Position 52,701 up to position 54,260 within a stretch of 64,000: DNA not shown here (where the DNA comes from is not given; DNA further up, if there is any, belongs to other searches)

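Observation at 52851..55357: Threonine-synthase-like PLP enzyme fused to two C-terminal receiver domains, followed by a CheY-like gene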

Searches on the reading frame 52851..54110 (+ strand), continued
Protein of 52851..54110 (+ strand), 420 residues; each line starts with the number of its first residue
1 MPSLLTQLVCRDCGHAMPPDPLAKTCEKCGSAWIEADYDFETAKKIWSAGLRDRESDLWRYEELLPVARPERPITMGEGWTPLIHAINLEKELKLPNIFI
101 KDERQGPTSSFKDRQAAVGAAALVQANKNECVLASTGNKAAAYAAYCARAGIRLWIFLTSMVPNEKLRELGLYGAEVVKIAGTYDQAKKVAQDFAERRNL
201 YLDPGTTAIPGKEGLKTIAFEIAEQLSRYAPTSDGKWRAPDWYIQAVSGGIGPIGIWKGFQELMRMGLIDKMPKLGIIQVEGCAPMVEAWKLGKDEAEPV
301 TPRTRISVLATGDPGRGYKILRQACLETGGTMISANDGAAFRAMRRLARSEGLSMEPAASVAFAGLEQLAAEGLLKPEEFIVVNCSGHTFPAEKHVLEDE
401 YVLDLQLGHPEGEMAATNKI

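Call 52: find_encoding_contigs(protein=P0276, flank=8000, max_places=2)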
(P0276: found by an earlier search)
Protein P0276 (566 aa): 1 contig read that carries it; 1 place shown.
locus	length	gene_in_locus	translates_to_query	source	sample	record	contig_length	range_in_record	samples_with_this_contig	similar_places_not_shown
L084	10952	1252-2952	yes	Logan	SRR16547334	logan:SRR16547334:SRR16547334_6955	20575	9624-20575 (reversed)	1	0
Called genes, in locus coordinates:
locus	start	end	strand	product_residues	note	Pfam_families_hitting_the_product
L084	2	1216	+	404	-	?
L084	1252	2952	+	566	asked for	PF00291:PALP, PF00072:Response_reg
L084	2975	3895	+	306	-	PF00892:EamA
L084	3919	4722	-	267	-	PF00072:Response_reg, PF00486:Trans_reg_C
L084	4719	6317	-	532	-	PF00072:Response_reg, PF13185:GAF_2, PF01590:GAF, PF13492:GAF_3 (weak), PF00512:HisKA, PF02518:HATPase_c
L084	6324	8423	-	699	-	PF13185:GAF_2, PF01590:GAF, PF13185:GAF_2, PF13492:GAF_3, PF00512:HisKA, PF02518:HATPase_c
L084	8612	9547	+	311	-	PF02729:OTCace_N, PF00185:OTCace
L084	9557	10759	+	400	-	PF00202:Aminotran_3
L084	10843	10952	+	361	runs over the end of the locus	PF05222:AlaDh_PNT_N, PF01262:AlaDh_PNT_C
